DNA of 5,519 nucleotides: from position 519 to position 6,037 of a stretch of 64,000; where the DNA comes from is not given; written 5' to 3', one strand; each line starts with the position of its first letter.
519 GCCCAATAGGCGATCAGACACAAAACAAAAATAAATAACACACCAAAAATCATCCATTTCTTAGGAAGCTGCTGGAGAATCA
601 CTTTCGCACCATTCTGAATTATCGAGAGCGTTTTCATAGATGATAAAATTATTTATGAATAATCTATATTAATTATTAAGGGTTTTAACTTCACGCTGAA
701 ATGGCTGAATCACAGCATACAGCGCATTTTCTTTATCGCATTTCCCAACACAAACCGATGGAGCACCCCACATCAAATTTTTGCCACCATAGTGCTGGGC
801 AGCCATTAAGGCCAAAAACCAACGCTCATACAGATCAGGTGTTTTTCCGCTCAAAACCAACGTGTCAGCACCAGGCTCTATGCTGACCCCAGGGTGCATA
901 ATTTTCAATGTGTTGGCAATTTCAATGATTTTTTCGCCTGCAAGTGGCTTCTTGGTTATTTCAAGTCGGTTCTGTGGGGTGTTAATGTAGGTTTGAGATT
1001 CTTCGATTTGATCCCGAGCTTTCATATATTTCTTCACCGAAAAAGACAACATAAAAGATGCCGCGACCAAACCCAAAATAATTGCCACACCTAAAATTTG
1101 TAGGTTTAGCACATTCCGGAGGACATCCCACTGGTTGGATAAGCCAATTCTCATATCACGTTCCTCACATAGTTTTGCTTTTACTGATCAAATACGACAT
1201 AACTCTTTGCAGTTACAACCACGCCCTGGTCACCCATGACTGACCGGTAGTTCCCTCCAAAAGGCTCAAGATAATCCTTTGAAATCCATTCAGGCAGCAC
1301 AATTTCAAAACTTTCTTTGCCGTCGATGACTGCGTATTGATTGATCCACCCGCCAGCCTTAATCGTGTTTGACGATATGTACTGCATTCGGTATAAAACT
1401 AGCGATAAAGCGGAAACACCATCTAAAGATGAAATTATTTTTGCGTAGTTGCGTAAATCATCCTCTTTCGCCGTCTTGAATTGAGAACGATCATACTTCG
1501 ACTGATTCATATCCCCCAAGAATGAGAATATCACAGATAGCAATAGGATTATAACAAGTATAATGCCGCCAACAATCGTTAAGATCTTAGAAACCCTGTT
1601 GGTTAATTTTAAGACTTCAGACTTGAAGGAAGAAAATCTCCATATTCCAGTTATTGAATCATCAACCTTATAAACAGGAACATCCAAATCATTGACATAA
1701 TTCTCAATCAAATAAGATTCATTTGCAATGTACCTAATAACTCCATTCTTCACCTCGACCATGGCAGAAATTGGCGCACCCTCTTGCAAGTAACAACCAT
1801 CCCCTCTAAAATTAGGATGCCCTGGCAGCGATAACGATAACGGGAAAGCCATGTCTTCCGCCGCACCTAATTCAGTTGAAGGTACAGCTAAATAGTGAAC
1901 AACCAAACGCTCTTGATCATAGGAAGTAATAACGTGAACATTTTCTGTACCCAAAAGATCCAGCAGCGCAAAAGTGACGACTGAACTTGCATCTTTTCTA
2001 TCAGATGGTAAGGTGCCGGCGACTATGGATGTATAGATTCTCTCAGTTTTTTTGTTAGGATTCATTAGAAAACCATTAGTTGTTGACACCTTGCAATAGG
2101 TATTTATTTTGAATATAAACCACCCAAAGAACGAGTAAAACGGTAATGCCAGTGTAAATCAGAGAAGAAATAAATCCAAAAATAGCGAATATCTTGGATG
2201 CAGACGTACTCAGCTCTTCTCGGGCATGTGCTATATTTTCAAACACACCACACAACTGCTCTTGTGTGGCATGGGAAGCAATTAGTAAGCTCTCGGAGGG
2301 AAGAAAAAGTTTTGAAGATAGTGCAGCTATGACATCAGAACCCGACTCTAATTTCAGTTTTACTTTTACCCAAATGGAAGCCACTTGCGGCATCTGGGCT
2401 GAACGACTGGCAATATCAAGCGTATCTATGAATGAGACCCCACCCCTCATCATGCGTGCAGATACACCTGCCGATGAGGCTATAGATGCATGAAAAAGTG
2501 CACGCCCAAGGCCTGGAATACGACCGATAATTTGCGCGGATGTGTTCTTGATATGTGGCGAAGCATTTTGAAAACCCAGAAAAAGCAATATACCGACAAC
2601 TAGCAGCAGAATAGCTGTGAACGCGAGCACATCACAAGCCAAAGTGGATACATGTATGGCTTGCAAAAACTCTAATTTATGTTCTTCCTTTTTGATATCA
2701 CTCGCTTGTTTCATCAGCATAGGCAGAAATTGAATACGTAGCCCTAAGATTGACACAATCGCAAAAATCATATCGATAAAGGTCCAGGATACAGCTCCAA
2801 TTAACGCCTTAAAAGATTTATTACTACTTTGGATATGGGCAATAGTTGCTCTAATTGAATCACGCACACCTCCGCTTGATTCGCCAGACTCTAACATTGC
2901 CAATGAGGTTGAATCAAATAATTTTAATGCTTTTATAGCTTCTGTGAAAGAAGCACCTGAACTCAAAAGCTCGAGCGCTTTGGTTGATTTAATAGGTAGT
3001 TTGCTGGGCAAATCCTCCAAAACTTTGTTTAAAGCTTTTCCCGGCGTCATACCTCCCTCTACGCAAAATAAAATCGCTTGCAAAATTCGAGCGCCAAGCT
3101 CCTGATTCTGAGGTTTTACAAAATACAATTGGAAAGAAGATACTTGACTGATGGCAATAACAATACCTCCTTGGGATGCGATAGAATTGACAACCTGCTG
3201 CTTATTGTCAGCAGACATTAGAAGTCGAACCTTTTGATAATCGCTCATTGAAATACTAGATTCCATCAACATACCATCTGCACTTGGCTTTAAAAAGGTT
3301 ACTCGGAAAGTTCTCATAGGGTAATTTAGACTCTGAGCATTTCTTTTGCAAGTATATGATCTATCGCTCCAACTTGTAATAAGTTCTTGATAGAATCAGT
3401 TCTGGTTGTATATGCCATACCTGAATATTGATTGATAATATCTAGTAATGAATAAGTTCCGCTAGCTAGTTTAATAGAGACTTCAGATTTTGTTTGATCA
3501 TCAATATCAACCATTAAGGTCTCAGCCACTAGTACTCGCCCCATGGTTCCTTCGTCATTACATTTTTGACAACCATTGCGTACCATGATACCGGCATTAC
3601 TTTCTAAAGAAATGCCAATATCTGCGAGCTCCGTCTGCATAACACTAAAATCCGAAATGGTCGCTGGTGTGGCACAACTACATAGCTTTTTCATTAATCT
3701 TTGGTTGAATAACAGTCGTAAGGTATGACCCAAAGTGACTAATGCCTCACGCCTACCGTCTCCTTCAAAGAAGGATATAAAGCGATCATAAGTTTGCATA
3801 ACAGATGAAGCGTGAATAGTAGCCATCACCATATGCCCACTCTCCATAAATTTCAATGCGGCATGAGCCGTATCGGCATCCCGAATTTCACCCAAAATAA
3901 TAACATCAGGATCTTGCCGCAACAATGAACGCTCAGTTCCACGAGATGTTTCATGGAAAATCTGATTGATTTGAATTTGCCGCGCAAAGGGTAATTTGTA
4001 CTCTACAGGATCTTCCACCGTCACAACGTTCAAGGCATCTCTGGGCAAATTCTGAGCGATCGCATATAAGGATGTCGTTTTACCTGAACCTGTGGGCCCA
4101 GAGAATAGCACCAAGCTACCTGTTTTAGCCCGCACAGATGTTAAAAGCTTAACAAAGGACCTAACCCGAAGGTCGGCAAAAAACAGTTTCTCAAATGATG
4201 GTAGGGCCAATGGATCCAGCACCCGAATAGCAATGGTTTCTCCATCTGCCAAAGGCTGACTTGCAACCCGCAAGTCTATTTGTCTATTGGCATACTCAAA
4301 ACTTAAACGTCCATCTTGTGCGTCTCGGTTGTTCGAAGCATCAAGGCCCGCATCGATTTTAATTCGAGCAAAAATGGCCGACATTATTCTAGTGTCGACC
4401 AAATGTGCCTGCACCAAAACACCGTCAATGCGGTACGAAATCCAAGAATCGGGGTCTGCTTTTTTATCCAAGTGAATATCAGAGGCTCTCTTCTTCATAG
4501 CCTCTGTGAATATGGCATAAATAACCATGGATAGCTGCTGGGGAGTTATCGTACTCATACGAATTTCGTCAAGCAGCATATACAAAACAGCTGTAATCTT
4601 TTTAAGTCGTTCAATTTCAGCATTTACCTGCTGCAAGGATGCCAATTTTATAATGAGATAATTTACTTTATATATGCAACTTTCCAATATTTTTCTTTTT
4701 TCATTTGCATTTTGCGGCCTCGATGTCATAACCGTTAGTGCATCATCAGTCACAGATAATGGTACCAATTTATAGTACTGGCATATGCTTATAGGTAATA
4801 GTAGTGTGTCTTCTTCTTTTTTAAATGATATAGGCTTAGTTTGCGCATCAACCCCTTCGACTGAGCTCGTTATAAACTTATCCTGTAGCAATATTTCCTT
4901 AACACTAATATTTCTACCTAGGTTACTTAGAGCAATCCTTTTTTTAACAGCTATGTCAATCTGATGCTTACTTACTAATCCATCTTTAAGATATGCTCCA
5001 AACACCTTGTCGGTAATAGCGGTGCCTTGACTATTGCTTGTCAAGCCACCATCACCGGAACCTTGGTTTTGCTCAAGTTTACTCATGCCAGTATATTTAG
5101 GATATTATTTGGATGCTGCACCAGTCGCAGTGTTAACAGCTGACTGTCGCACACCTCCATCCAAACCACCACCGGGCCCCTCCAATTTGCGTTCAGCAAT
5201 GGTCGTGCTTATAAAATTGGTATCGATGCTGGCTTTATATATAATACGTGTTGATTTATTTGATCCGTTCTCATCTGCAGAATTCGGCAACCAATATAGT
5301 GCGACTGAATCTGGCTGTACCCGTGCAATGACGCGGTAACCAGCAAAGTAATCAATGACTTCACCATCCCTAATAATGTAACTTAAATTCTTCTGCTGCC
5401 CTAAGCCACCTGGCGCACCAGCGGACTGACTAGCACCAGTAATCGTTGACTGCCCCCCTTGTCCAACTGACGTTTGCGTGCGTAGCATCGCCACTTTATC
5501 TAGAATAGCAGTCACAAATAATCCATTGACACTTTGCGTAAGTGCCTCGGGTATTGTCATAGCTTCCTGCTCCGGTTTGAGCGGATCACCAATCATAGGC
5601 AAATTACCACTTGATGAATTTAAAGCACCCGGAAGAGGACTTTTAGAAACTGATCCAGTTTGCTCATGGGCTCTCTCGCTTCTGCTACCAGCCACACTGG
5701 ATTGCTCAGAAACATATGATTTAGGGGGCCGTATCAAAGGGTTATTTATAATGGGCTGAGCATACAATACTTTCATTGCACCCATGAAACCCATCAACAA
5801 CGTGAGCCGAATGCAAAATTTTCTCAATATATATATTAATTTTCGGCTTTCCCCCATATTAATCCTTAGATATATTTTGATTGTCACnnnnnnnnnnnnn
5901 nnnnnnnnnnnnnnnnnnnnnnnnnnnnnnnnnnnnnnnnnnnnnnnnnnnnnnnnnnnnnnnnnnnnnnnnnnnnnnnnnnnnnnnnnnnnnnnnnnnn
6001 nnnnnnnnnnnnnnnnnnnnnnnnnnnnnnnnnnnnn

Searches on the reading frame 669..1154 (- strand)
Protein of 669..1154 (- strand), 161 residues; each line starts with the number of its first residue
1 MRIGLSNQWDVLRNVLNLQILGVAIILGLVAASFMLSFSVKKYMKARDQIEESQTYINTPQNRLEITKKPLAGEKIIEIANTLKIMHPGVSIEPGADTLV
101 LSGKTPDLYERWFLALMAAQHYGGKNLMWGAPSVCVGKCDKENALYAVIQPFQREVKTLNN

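Call 5: search_protein_families(library=pfam, proteins=[window:669-1154:-], max_evalue=0.01)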
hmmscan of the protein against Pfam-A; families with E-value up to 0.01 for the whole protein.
window:669-1154:- (161 aa): 0 families

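Call 6: search_protein_families(library=ncbifam, proteins=[window:669-1154:-], max_evalue=0.01)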
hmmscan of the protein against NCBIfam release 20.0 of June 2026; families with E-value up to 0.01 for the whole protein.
window:669-1154:- (161 aa): 0 families

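Call 19: find_encoding_contigs(protein=window:669-1154:-, flank=10000, max_places=6)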
Protein window:669-1154:- (161 aa): 1 contig read that carries it; 1 place shown.
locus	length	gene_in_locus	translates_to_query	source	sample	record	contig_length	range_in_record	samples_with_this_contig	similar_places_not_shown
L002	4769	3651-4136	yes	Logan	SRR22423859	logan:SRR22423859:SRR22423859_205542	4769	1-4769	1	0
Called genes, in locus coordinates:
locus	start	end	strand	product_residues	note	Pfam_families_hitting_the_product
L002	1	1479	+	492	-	?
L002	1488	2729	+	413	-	PF00482:T2SSF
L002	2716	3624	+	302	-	-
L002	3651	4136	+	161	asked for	-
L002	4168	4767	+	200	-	?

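Call 40: search_protein_families(library=pfam, proteins=[window:669-1154:-], max_evalue=10)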
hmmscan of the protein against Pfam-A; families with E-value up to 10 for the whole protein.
window:669-1154:- (161 aa): 1 family
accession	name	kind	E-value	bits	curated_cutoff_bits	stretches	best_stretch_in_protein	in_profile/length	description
PF03672.18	UPF0154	-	0.085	13.2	27.1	1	23-54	3-34/60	Uncharacterised protein family (UPF0154)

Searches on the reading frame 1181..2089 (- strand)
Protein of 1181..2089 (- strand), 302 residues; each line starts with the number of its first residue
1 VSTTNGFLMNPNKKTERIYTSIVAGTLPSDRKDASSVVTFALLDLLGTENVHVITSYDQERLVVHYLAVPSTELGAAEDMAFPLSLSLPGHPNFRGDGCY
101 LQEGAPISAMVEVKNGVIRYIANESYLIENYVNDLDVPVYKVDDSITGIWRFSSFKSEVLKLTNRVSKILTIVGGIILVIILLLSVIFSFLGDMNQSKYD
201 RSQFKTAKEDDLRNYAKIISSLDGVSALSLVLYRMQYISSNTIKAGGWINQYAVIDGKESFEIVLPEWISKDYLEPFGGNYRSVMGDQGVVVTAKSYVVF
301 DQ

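Call 5: search_protein_families(library=pfam, proteins=[window:1181-2089:-], max_evalue=0.01)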
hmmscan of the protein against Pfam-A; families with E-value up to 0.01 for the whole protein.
window:1181-2089:- (302 aa): 1 family
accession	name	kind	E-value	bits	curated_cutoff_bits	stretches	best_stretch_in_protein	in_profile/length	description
PF13273.12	DUF4064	-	0.0081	16.8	32.1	0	165-220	3-57/102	Protein of unknown function (DUF4064)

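Call 6: search_protein_families(library=ncbifam, proteins=[window:1181-2089:-], max_evalue=0.01)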
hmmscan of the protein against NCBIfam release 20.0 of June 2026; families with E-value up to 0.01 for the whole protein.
window:1181-2089:- (302 aa): 0 families

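Call 40: search_protein_families(library=pfam, proteins=[window:1181-2089:-], max_evalue=10)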
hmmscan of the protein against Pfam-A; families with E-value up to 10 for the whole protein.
window:1181-2089:- (302 aa): 2 families
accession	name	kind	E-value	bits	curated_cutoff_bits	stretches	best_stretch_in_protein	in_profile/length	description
PF13273.12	DUF4064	-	0.0081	16.8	32.1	1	165-220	3-57/102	Protein of unknown function (DUF4064)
PF12911.12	OppC_N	-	0.14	12.5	23.9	1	172-196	17-41/53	N-terminal TM domain of oligopeptide transport permease C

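Call 103: search_solved_structures(query=window:1181-2089:-, max_evalue=1)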
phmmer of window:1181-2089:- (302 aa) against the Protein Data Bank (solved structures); distinct sequences matched with E-value up to 1: 0.
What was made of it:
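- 1181..2089 (-): Bitopic protein of 302 aa. GspL/BfpC-like by topology and position only. No family or PDB hit (calls 40, 103).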

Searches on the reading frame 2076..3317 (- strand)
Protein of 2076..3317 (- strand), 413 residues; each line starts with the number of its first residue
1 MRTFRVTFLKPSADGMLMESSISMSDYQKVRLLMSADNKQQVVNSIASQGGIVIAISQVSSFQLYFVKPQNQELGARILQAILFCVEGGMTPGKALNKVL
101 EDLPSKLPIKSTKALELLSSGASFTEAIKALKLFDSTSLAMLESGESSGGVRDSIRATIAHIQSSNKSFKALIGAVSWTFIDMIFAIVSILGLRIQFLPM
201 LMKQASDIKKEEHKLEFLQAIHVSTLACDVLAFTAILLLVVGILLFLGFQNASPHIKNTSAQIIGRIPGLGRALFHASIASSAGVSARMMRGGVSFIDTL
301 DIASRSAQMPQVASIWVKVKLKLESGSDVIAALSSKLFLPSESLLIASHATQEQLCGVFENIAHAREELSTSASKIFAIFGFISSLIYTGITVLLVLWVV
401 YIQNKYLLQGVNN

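Call 5: search_protein_families(library=pfam, proteins=[window:2076-3317:-], max_evalue=0.01)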
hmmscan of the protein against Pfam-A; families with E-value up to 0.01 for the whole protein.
window:2076-3317:- (413 aa): 1 family
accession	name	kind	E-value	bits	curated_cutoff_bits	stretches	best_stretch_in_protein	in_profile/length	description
PF00482.28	T2SSF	-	1.2e-17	64.5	25.2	2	80-199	3-125/125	Type II secretion system (T2SS), protein F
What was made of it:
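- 2076..3317 (-): PilC/GspF-family platform protein, 413 aa. T2SSF 64.5 bits (call 5).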

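Call 6: search_protein_families(library=ncbifam, proteins=[window:2076-3317:-], max_evalue=0.01)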
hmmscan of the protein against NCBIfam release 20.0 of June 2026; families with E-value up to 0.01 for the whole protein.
window:2076-3317:- (413 aa): 5 families
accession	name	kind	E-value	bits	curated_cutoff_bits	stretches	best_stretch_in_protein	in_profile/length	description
NF041012.2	T4P_ComGB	equivalog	9.9e-14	51.4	240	1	105-397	32-318/332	competence type IV pilus assembly protein ComGB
TIGR02120.1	GspF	equivalog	1.6e-09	37.5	424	1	118-398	109-389/401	type II secretion system inner membrane protein GspF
NF052607.1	T4PiliAsmPilCThrm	equivalog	1.8e-09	37.2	700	1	119-347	113-340/406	type IV pilus assembly protein PilC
NF052606.1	T4PiliAsmPilCMyx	equivalog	4.3e-09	35.7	700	1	118-341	126-347/419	type IV pilus assembly protein PilC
NF007861.0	PRK10573.1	equivalog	1.7e-07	30.7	401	1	36-377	25-365/401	protein transport protein HofC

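Call 24: find_related_loci(query=window:2076-3317:-, collection=genome_contigs, flank=10000)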
Query window:2076-3317:- (413 aa) in genome_contigs; peptide patterns used: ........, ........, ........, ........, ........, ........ (x = any residue, [..] = any of these).
35 stretches matched a pattern, but none encodes a relative of the query by tblastn (E <= 1e-3).
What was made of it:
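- Tried and rejected: Genome-collection scan with the platform protein alone: no relative found (call 24).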

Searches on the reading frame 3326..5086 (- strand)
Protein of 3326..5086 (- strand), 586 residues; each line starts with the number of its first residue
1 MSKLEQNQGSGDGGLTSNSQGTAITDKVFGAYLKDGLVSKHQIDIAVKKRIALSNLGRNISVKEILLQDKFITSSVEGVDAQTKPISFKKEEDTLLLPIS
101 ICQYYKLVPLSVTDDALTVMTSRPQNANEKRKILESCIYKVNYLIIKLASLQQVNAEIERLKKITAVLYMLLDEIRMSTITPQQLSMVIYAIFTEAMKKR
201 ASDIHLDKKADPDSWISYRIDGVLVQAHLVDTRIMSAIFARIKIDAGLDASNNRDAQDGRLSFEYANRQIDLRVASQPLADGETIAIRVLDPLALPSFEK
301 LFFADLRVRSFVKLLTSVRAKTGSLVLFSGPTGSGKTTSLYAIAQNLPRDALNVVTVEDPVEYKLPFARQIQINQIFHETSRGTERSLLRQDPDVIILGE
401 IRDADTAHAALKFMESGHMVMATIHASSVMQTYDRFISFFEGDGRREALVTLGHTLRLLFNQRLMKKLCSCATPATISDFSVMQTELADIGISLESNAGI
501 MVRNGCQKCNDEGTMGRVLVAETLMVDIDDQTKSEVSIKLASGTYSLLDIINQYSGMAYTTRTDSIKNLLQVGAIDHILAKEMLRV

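Call 5: search_protein_families(library=pfam, proteins=[window:3326-5086:-], max_evalue=0.01)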
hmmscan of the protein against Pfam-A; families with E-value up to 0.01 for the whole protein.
window:3326-5086:- (586 aa): 10 families
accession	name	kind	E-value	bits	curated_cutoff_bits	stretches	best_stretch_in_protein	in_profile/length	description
PF00437.27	T2SSE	-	1e-78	265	24.9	1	186-531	9-327/370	Type II/IV secretion system protein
PF13173.12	AAA_14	-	9.9e-06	26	27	1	325-428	4-99/129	AAA domain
PF13191.12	AAA_16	-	2.8e-05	25.1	32.6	1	310-395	11-97/167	AAA ATPase domain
PF05157.20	MshEN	-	2.9e-05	24.4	23.1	1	92-161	16-83/90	MshEN domain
PF00004.35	AAA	-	0.00033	21.6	21.2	1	326-402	1-67/131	ATPase family associated with various cellular activities (AAA)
PF25199.1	nSTAND_NTPase5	-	0.00039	20.7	34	1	318-362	36-81/145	Novel STAND NTPase 5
PF00005.33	ABC_tran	-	0.0015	19.6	25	1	318-414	6-92/137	ABC transporter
PF20720.3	nSTAND3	-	0.0016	18.6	27.2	0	324-367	18-61/155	Novel STAND NTPase 3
PF13476.12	AAA_23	-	0.0033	18.5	27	0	324-344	20-40/201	AAA domain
PF13401.12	AAA_22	-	0.0033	18.2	27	1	322-363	4-45/130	AAA domain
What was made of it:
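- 3326..5086 (-): GspE/PilB-family assembly ATPase with an MshEN domain, 586 aa. T2SSE 265 bits, MshEN 24.4 bits (call 5).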

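Call 6: search_protein_families(library=ncbifam, proteins=[window:3326-5086:-], max_evalue=0.01)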
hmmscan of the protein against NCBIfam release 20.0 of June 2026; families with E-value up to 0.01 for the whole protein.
window:3326-5086:- (586 aa): 25 families
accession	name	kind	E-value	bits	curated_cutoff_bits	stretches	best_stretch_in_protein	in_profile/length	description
TIGR02533.1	type_II_gspE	equivalog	4.2e-73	246.7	630.25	1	188-536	112-443/486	type II secretion system ATPase GspE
TIGR02538.1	type_IV_pilB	equivalog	2.3e-72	244.4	675.65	1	94-527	71-512/564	type IV-A pilus assembly ATPase PilB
NF007755.0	PRK10436.1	equivalog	8.6e-65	219.2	617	1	100-529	12-411/465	type II secretion system protein GspE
NF053534.1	T4PilAsmATPsTfpB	equivalog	3.4e-64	217.3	850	1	152-535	170-538/584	type IV pilus assembly ATPase TfpB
NF041000.1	ATPase_ComGA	equivalog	6.7e-55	185.9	300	1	192-466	3-266/267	competence type IV pilus ATPase ComGA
TIGR01420.1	pilT_fam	subfamily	2.6e-42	145.3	319.1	1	190-467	3-270/343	PilT/PilU family type 4a pilus ATPase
TIGR02525.1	plasmid_TraJ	equivalog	2.9e-21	75.9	368.3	1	314-466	141-299/372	plasmid transfer ATPase TraJ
TIGR02524.1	dot_icm_DotB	equivalog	1.9e-18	66.8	463.3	1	322-493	133-311/358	Dot/Icm type IV secretion system ATPase DotB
NF058587.1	archaellum_moto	equivalog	8.1e-17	61.1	550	1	323-437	275-394/527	archaellum flagellar ATPase motor FlaI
TIGR02788.1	VirB11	equivalog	1.4e-15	57.1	249.95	1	323-439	144-265/308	P-type DNA transfer ATPase VirB11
NF010425.0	PRK13851.1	equivalog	4.7e-11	42.1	461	1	318-443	159-287/344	type IV secretion system protein VirB11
TIGR03819.1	heli_sec_ATPase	hypoth_equivalog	9.5e-11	41.5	373.15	1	238-435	99-296/340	TadA family conjugal transfer-associated ATPase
TIGR02782.1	TrbB_P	equivalog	2.3e-09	37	304.55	1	317-436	132-252/303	P-type conjugative transfer ATPase TrbB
NF053672.1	bindosome_BasE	exception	2.4e-09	36.5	1000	1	320-435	267-387/512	bindosome assembly system ATPase subunit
NF010407.0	PRK13833.1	subfamily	1.5e-07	31.2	499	1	326-436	147-259/323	conjugal transfer protein TrbB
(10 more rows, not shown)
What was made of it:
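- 3326..5086 (-): Call 6.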

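Call 22: find_encoding_contigs(protein=window:3326-5086:-, flank=10000, max_places=6)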
Protein window:3326-5086:- (586 aa): no gene with exactly this product is on record in the collection.

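Call 40: search_protein_families(library=pfam, proteins=[L003:7451-8320:+], max_evalue=10)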
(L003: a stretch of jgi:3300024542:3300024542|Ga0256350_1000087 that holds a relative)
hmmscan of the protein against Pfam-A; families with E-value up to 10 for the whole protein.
L003:7451-8320:+ (289 aa): 4 families
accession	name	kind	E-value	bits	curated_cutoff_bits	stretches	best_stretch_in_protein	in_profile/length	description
PF13145.12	Rotamase_2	-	9.1e-06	26.9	27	1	142-259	1-119/121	PPIC-type PPIASE domain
PF05210.18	Sprouty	-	0.012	16.3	25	1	17-52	72-107/116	Sprouty protein (Spry)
PF18385.6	Tiam_CC_Ex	-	0.043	14.6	25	1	150-201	35-90/98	T-lymphoma invasion and metastasis CC-Ex domain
PF13624.11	SurA_N_3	-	0.11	12.7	27.2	1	16-109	6-104/162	SurA-like N-terminal domain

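Call 84: search_protein_families(library=pfam, proteins=[L048:944-1636:+, L050:415-1071:+, L050:1080-1820:+], max_evalue=0.01)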
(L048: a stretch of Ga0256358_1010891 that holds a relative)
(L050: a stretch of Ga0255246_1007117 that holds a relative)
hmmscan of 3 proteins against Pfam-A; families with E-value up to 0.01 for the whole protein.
L048:944-1636:+ (230 aa): 0 families

L050:415-1071:+ (218 aa): 0 families

L050:1080-1820:+ (246 aa): 0 families

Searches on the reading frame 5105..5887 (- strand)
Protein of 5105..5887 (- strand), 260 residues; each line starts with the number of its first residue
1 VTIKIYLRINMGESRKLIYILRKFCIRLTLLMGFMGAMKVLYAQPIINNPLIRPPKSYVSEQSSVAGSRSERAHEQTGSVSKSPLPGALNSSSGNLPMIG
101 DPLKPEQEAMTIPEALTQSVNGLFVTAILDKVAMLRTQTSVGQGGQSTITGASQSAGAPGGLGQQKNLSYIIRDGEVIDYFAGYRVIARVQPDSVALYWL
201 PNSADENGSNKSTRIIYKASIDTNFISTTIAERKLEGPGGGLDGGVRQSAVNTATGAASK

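Call 5: search_protein_families(library=pfam, proteins=[window:5105-5887:-], max_evalue=0.01)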
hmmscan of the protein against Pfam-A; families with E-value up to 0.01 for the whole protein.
window:5105-5887:- (260 aa): 0 families

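Call 6: search_protein_families(library=ncbifam, proteins=[window:5105-5887:-], max_evalue=0.01)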
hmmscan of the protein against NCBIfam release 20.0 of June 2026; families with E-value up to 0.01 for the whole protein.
window:5105-5887:- (260 aa): 0 families

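Call 40: search_protein_families(library=pfam, proteins=[window:5105-5887:-], max_evalue=10)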
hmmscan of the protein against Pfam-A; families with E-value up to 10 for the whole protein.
window:5105-5887:- (260 aa): 0 families

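Call 102: search_solved_structures(query=window:5105-5887:-, max_evalue=1)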
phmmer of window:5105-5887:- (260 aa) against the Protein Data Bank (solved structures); distinct sequences matched with E-value up to 1: 3.
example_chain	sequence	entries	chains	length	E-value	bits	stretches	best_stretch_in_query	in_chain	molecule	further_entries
5b13_G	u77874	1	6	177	0.19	14.5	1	157-242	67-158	Phycoerythrin beta subunit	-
2ek1_A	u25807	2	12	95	0.32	13.8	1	152-197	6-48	RNA-binding protein 12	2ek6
2cqp_A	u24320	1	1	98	0.54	13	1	149-192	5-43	RNA-binding protein 12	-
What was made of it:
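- Tried and rejected: The 260-, 302- and 161-aa proteins have no Pfam or PDB sequence match (calls 40, 102, 103).
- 5105..5887 (-): Signal-peptide protein of 260 aa. PilP/GspC-like by position only. No Pfam or PDB hit (calls 5, 40, 102).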
